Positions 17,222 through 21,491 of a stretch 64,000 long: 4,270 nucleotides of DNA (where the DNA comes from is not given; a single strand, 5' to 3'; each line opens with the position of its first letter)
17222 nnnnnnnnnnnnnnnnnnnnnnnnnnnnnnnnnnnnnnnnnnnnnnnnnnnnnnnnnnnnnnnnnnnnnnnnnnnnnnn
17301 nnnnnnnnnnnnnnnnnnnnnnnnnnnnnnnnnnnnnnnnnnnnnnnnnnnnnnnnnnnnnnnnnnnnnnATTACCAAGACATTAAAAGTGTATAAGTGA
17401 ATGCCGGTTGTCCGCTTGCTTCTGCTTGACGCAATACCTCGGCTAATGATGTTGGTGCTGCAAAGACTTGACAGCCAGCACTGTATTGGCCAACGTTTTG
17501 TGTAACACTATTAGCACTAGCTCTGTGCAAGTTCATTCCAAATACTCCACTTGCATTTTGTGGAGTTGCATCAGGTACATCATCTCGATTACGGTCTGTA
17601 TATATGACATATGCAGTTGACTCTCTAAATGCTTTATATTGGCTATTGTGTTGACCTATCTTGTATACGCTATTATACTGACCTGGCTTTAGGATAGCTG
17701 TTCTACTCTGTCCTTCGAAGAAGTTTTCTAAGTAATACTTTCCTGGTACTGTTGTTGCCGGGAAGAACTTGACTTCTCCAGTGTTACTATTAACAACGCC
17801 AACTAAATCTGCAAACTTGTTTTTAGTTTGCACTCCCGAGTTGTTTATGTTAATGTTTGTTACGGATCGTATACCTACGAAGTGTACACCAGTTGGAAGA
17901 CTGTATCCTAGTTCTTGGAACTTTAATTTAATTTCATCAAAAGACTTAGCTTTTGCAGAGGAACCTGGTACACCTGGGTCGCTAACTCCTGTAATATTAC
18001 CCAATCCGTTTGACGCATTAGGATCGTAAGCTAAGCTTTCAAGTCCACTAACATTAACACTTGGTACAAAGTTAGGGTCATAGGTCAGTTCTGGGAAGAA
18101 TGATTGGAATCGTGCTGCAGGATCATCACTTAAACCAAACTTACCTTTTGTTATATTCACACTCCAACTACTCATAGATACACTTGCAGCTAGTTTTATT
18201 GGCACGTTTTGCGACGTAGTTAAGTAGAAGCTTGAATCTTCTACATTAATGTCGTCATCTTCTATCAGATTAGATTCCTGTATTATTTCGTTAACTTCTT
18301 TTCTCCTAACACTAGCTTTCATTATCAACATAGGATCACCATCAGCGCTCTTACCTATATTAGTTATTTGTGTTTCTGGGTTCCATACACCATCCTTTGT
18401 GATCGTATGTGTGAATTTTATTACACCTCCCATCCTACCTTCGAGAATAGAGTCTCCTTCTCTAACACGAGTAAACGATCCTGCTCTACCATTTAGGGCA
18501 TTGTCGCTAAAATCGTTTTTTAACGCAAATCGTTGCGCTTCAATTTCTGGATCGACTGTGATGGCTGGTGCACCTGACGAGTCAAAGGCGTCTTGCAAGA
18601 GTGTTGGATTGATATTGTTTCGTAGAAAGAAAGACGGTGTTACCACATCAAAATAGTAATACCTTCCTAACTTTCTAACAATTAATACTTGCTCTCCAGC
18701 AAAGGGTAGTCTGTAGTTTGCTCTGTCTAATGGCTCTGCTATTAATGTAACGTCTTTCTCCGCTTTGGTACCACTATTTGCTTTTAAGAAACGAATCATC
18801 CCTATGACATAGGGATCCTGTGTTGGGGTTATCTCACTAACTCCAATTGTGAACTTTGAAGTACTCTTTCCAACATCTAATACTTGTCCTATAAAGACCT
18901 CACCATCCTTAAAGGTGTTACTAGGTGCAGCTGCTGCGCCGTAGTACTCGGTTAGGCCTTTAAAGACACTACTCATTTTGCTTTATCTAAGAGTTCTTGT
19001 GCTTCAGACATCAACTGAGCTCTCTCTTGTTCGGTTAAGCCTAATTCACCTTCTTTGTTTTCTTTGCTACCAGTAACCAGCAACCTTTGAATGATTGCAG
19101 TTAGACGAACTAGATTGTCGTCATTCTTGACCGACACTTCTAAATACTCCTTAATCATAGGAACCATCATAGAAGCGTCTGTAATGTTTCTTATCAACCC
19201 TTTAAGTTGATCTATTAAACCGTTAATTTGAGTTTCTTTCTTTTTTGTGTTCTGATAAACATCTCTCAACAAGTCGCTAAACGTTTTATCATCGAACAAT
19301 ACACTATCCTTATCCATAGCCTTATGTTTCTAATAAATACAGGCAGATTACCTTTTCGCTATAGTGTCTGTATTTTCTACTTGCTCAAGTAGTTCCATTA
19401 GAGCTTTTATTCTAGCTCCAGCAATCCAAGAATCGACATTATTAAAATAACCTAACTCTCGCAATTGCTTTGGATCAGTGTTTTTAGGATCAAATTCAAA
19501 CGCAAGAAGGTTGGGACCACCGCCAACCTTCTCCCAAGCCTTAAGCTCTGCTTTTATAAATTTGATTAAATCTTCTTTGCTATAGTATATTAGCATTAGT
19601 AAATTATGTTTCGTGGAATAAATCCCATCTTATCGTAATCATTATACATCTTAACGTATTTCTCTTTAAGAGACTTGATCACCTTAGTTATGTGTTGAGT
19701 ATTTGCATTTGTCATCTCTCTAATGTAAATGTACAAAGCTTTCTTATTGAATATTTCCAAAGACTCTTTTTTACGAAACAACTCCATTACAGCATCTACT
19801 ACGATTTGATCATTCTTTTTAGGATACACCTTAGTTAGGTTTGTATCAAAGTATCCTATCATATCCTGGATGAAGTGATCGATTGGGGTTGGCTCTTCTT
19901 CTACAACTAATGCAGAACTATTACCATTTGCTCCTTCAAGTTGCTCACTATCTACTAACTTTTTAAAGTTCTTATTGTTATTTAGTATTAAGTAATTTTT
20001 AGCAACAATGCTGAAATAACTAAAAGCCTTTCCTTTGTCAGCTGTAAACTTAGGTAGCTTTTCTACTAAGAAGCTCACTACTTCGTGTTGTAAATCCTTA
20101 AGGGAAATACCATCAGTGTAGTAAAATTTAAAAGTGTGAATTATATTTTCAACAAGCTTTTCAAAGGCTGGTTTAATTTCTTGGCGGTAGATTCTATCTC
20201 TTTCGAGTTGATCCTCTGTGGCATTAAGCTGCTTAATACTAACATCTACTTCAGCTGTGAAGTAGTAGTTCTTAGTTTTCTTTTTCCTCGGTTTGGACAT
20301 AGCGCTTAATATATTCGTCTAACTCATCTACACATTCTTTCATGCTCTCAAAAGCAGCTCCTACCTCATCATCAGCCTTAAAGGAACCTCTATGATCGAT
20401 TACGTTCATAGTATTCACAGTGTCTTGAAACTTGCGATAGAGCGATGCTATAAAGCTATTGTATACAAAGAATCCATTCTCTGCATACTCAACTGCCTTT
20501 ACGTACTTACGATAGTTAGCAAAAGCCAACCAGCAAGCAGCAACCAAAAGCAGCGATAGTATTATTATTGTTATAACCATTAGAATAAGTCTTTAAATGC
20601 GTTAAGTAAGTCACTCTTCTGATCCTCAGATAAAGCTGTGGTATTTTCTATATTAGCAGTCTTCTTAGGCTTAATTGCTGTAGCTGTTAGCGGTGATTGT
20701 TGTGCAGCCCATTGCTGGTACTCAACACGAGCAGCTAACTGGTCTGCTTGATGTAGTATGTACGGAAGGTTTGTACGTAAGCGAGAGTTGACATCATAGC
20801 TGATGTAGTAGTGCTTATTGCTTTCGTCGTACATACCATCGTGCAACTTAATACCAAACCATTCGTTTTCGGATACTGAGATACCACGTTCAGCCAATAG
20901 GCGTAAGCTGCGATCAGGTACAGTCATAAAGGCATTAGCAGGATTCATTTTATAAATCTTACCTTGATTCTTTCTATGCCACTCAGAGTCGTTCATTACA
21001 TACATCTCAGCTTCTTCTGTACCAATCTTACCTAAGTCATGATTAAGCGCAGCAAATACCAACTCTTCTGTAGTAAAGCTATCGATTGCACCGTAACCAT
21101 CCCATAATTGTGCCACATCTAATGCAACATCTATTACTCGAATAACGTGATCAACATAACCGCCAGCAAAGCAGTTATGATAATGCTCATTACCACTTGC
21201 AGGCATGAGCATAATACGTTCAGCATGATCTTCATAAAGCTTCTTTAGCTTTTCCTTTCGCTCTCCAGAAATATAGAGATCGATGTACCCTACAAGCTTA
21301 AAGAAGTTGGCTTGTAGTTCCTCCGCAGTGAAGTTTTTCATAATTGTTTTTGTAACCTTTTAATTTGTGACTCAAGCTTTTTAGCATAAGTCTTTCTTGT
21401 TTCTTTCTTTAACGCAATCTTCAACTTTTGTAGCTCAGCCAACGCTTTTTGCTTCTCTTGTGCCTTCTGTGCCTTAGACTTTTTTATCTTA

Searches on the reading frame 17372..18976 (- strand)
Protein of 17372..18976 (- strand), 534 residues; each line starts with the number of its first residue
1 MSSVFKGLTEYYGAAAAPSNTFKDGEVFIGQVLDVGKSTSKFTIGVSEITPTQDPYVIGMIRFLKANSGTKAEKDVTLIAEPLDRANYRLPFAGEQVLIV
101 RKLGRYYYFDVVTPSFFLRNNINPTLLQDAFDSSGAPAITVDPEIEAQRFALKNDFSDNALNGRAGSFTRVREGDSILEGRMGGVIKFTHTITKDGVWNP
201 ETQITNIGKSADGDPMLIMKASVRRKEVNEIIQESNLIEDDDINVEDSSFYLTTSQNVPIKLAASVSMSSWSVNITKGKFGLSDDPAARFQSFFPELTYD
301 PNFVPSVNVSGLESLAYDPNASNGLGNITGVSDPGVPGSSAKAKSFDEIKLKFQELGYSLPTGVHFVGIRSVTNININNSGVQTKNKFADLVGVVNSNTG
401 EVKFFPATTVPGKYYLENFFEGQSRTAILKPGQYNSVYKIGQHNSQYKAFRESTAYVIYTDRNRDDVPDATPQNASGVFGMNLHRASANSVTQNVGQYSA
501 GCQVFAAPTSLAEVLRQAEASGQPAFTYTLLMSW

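Call 7: search_protein_families(library=pfam, proteins=[window:17372-18976:-], max_evalue=0.1)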
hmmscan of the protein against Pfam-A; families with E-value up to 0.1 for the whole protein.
window:17372-18976:- (534 aa): 0 families

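Call 8: search_protein_families(library=phrogs, proteins=[window:17372-18976:-], max_evalue=0.01)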
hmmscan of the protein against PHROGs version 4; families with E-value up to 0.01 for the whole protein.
window:17372-18976:- (534 aa): 2 families
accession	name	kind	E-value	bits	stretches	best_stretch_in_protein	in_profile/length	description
phrog_3000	-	unknown function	1.5e-23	84.6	1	366-530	30-198/209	-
phrog_33083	-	lysis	4.4e-08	33.2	1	355-523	260-437/456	endolysin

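Call 11: search_protein_families(library=ncbifam, proteins=[window:17372-18976:-], max_evalue=1)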
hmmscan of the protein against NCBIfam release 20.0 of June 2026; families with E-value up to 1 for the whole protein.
window:17372-18976:- (534 aa): 0 families

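Call 13: search_dna_similar(query=window:17372-18976:-, collection=phages, mode=protein, max_rows=30)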
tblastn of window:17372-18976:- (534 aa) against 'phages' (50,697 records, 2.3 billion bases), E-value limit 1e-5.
Records with a match: 24; places in all: 25; records where one place covers at least 80% of the query: 0.
Best place of each record, by identity: <60% 24.
By first word of the organism name: uncultured 10; Bacteroides 8; Pseudoalteromonas 3; Caudoviricetes 2; crAssphage 1.
By host as written in the record: - 11; Bacteroides cellulosilyticus 2; Pseudoalteromonas elyakovii HL-AS1 2; Bacteroides xylanisolvens APCS1/XY 2; Pseudoalteromonas nigrifaciens HL-AS2 1; Bacteroides thetaiotaomicron VPI-5494 1; Bacteroides thetaiotaomicron VPI-5485 1; Bacteroides thetaiotaomicron VPI-5487 1; and 3 more.
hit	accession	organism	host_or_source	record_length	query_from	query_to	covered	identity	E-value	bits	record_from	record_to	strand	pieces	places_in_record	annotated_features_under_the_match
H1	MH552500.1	crAssphage sp. isolate ctcc615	mouse tissue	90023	342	531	36%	34.8%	4e-16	88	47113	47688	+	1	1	peptidoglycan-binding domain 1 protein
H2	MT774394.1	uncultured phage cr271_1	pig feces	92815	341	531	36%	33.7%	7e-22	106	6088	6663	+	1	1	hypothetical protein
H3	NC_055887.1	uncultured phage cr271_1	pig feces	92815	341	531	36%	33.7%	7e-22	106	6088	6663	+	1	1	hypothetical protein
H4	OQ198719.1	Caudoviricetes sp. 'Rudgehvirus jaberico'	Bacteroides cellulosilyticus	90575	349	531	34%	34.9%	3e-17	92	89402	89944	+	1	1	hypothetical protein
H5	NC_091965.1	Caudoviricetes sp. 'Rudgehvirus jaberico'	Bacteroides cellulosilyticus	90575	349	531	34%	34.9%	3e-17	92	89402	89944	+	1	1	hypothetical protein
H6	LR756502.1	uncultured phage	metagenomic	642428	351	531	34%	32.5%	2e-9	67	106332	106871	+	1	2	record has no annotation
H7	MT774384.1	uncultured phage cr8_1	human feces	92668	375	531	29%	36.5%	9e-15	84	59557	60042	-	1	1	hypothetical protein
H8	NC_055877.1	uncultured phage cr8_1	human feces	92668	375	531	29%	36.5%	9e-15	84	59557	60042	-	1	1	hypothetical protein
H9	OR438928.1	Pseudoalteromonas phage ACA1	Pseudoalteromonas elyakovii HL-AS1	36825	375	531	29%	35.9%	2e-17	92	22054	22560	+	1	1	hypothetical protein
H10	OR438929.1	Pseudoalteromonas phage ACA2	Pseudoalteromonas nigrifaciens HL-AS2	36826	375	531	29%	35.9%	2e-17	92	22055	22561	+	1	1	hypothetical protein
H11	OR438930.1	Pseudoalteromonas phage proACA1-A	Pseudoalteromonas elyakovii HL-AS1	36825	375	531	29%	35.9%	2e-17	92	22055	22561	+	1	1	hypothetical protein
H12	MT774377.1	uncultured phage cr107_1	human feces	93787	371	531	30%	34.7%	1e-12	77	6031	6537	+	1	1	hypothetical protein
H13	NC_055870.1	uncultured phage cr107_1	human feces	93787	371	531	30%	34.7%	1e-12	77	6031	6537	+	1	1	hypothetical protein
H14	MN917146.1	Bacteroides phage crAss002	Bacteroides xylanisolvens APCS1/XY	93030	376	531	29%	34.3%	3e-12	76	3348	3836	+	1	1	hypothetical protein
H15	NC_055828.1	Bacteroides phage crAss002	Bacteroides xylanisolvens APCS1/XY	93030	376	531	29%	34.3%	3e-12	76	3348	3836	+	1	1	hypothetical protein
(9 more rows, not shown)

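Call 43: find_homologous_proteins(query=window:17372-18976:-)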
Query window:17372-18976:- (534 aa): 38 proteins with E <= 0.001 among 8000 candidates.
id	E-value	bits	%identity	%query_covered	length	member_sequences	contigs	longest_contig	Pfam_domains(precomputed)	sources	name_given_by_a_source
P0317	0.0e+0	1146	96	100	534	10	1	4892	-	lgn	-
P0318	0.0e+0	1113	92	100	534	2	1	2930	-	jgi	-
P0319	0.0e+0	1060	87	100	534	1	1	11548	-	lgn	-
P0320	0.0e+0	1037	86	100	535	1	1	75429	-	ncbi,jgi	jgi:hypothetical protein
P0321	1.8e-290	982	82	100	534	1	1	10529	-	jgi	-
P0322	3.9e-287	971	80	100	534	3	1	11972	-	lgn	-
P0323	1.7e-284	962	78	100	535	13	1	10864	-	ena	-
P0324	6.3e-283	957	79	100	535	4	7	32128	-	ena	-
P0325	6.7e-188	643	80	66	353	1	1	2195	-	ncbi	-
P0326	8.5e-186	637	56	100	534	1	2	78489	-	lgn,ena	-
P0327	5.5e-169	581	53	100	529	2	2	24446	-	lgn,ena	-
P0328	5.0e-153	528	76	58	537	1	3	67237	-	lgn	-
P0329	1.3e-148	514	76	58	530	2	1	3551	-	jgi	-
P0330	9.4e-122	425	61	58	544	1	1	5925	-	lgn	-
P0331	4.2e-96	341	53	59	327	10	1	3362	-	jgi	-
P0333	3.3e-95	338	51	58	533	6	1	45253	-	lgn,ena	-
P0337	2.5e-89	318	48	58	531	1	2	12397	-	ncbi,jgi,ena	jgi:hypothetical protein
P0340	2.4e-88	315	57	51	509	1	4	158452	-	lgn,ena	-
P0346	1.5e-72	263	48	59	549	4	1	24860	-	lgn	-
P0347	1.1e-71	260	46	57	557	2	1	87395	-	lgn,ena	-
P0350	6.9e-55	205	40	58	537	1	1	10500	-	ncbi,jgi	jgi:hypothetical protein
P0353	1.4e-6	45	29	30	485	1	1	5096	-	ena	-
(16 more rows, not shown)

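Call 48: search_protein_families(library=pfam, proteins=[P0328, P0330, P0333, P0337, P0340, P0346, P0347, P0350], max_evalue=0.01)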
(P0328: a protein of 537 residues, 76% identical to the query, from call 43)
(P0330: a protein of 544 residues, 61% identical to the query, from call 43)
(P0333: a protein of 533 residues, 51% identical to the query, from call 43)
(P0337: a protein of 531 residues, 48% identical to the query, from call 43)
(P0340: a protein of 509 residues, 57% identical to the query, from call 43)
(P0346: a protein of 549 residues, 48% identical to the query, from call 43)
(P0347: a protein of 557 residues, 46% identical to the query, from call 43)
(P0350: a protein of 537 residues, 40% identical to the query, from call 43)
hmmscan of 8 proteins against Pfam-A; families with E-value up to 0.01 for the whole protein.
P0328 (537 aa): 0 families

P0330 (544 aa): 0 families

P0333 (533 aa): 1 family
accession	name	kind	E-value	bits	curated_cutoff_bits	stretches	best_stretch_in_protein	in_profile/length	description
PF13539.11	Peptidase_M15_4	-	1.9e-05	25.6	25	1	460-530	1-69/70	D-alanyl-D-alanine carboxypeptidase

P0337 (531 aa): 1 family
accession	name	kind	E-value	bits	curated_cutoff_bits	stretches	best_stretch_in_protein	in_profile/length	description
PF13539.11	Peptidase_M15_4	-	3.6e-05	24.7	25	1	458-528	1-69/70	D-alanyl-D-alanine carboxypeptidase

P0340 (509 aa): 1 family
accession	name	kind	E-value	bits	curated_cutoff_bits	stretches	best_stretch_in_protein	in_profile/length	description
PF13472.12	Lipase_GDSL_2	-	0.0047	17.9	32.9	1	374-440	56-107/178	GDSL-like Lipase/Acylhydrolase family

P0346 (549 aa): 0 families

P0347 (557 aa): 0 families

P0350 (537 aa): 0 families

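Call 55: get_annotated_region(hit=H9, flank=4000)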
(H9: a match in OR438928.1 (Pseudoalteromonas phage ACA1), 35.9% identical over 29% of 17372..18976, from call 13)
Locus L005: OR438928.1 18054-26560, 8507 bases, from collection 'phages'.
description: Pseudoalteromonas phage ACA1, complete genome.
organism: Pseudoalteromonas phage ACA1 (NCBI taxid 3073884)
taxonomy: Viruses; Duplodnaviria; Heunggongvirae; Uroviricota; Caudoviricetes; Peduoviridae
host: Pseudoalteromonas elyakovii HL-AS1; source: arctic sediment; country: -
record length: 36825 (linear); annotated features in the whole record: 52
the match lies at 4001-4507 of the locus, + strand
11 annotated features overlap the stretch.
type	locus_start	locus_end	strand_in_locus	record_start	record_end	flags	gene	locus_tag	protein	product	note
CDS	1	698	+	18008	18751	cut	-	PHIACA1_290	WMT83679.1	small terminase subunit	gp29; homolog of phage C5a gp29 (YP_009787998); HHpred match to P51721 HP1 and P25476 P2 gpM small terminase subunit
CDS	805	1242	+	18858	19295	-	-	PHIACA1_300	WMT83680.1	head completion protein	gp30; homolog of phage C5a gp30 (YP_009787999); HHpred match to P51722 HP1 and P25475 P2 head completion proteins; ...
CDS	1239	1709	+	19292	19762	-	-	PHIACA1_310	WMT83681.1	tail completion protein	gp31; homolog of C5a gp31 (YP_009788000); HHpred match to P51723 HP1 and P36933 gpR tail completion protein (PMID ...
CDS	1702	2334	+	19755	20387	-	-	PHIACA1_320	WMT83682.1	tail completion protein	gp32; homolog of C5a gp32 (YP_009788001); HHpred match to P51724 HP1 and P36934 P2 gpR tail completion protein (PMID ...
CDS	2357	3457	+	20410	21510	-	-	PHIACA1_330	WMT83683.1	contractile sheath protein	gp33; homolog of phage C5a gp33 (YP_009788002); HHpred match to P51725 HP1 and P22501 P2 contractile sheath and ...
CDS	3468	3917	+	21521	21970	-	-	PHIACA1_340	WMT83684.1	tail tube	gp34; homolog of phage C5a gp34 (YP_009788003); HHpred match to P51726 HP1 and P22502 P2 tail tube and pdb:8ED0_F ...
CDS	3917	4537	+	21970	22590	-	-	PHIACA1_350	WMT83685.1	hypothetical protein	gp35; blast matches to eclectic phages and bacterial chromosomes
CDS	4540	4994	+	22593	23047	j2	-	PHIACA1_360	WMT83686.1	tail assembly chaperone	gp36a; Includes a projected programmed frameshift analogous to that in phage P2 (PMID 12426340); tail assembly ...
CDS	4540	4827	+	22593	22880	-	-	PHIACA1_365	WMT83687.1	tail assembly chaperone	gp36; homolog of phage C5a gp39 (YP_009788008); HHpred match to P51730 HP1 tail assembly chaperone, and PF10963.11, ...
CDS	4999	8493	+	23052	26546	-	-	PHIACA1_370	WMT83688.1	tape measure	gp37; homolog of phage C5a gp40 (YP_009788009); HHPred match to P51731 HP1 and O64314 P2 tape measure proteins with ...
CDS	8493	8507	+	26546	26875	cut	-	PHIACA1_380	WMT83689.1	sheath initiator protein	gp38; homolog of C5a gp41 (YP_009788010); HHpred match to P51732 HP1 and P51768 P2 gpW baseplate protein; and pdb:7YFZ ...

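Call 56: get_annotated_region(hit=H14, flank=4000)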
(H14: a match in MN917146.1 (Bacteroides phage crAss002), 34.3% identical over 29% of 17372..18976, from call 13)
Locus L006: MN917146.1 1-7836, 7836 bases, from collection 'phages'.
description: Bacteroides phage crAss002, complete genome.
organism: Bacteroides phage crAss002 (NCBI taxid 2709317)
taxonomy: Viruses; Duplodnaviria; Heunggongvirae; Uroviricota; Caudoviricetes; Crassvirales; Intestiviridae; Churivirinae; Jahgtovirus; Jahgtovirus secundus
host: Bacteroides xylanisolvens APCS1/XY; source: human feces; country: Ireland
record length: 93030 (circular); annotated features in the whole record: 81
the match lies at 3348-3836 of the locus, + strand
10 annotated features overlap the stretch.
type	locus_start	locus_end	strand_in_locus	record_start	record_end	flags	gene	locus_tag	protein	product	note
CDS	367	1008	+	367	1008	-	-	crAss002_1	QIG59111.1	hypothetical protein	gp_1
CDS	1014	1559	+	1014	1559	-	-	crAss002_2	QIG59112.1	hypothetical protein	gp_2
CDS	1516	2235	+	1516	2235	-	-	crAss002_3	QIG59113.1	hypothetical protein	gp_3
CDS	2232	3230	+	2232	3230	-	-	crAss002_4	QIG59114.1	PD-(D/E)XK superfamily exonuclease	gp_4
CDS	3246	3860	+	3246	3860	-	-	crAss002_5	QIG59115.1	hypothetical protein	gp_5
CDS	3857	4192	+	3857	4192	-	-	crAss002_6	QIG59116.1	hypothetical protein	gp_6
CDS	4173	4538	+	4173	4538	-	-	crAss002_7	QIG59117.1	hypothetical protein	gp_7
CDS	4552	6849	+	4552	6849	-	-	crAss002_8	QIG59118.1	terminase large subunit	gp_8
CDS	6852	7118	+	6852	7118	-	-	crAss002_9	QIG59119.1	putative periplasmic lipoprotein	gp_9; predicted periplasmic lipoprotein, VanZ-like family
CDS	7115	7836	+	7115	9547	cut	-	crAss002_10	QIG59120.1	portal protein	gp_10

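Call 76: search_protein_families(library=phrogs, proteins=[P0353], max_evalue=0.05)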
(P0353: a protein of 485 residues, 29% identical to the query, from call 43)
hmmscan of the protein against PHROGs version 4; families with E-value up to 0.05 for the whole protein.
P0353 (485 aa): 2 families
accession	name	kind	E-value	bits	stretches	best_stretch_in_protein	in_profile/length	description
phrog_3000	-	unknown function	1.1e-12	49.1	1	243-414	27-181/209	-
phrog_33083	-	lysis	1.1e-06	28.6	1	256-413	293-432/456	endolysin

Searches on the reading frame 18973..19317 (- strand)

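Call 23: search_protein_families(library=phrogs, proteins=[window:18973-19317:-], max_evalue=0.01)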
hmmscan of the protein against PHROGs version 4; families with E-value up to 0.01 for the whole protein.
window:18973-19317:- (114 aa): 0 families

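Call 24: search_protein_families(library=pfam, proteins=[window:18973-19317:-], max_evalue=0.01)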
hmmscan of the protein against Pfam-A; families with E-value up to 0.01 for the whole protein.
window:18973-19317:- (114 aa): 1 family
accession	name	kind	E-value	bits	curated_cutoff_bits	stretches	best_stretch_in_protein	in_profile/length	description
PF23096.1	HEAT_PSME4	-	0.0047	16.6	20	1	7-85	124-204/284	Proteasome activator complex subunit 4-like, HEAT repeat-like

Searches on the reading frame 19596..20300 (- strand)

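Call 23: search_protein_families(library=phrogs, proteins=[window:19596-20300:-], max_evalue=0.01)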
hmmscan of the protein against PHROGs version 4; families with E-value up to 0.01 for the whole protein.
window:19596-20300:- (234 aa): 1 family
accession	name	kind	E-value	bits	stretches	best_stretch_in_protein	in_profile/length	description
phrog_17318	-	transcription regulation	0.0052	17.6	1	149-217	85-153/201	transcriptional regulator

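Call 24: search_protein_families(library=pfam, proteins=[window:19596-20300:-], max_evalue=0.01)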
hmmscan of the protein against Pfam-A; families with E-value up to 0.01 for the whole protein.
window:19596-20300:- (234 aa): 0 families

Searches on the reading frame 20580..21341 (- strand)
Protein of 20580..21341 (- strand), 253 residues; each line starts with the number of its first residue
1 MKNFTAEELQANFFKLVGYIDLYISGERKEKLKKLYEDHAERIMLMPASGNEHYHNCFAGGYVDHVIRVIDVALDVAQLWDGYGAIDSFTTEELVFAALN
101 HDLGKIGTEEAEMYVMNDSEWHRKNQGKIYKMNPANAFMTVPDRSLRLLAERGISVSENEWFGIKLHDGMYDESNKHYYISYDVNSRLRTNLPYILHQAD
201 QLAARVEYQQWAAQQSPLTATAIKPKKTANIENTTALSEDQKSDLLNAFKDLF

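Call 65: find_related_loci(query=window:20580-21341:-, collection=viral_contigs, flank=10000)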
Query window:20580-21341:- (253 aa) in viral_contigs; peptide patterns used: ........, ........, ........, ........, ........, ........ (x = any residue, [..] = any of these).
38 stretches matched a pattern; 25 encode a relative of the query (tblastn E <= 1e-3); 23 distinct loci.
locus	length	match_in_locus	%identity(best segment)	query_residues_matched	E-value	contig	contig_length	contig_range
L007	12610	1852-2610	100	1-253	3e-175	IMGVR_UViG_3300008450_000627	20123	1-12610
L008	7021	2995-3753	100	1-253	6e-176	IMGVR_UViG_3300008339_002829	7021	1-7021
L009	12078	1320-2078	91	1-253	4e-163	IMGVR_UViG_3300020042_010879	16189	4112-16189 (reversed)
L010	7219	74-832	92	1-253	6e-163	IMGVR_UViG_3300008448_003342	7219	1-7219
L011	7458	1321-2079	91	1-253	9e-162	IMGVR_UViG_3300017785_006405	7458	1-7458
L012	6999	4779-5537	90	1-253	2e-161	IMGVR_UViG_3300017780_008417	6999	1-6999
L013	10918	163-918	85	1-253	3e-149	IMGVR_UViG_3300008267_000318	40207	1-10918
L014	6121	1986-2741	83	1-253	5e-149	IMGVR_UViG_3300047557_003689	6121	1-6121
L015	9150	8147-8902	84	1-253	2e-147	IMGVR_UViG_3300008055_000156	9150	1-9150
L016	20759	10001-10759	91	1-253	2e-161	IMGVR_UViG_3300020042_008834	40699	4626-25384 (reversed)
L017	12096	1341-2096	83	1-253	3e-145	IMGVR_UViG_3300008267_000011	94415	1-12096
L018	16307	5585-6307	71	4-249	3e-118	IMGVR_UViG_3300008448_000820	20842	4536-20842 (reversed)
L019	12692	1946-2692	73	1-253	9e-132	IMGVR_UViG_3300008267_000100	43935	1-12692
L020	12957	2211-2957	75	1-253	4e-134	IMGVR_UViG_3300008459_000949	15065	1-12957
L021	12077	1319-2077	65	3-253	3e-108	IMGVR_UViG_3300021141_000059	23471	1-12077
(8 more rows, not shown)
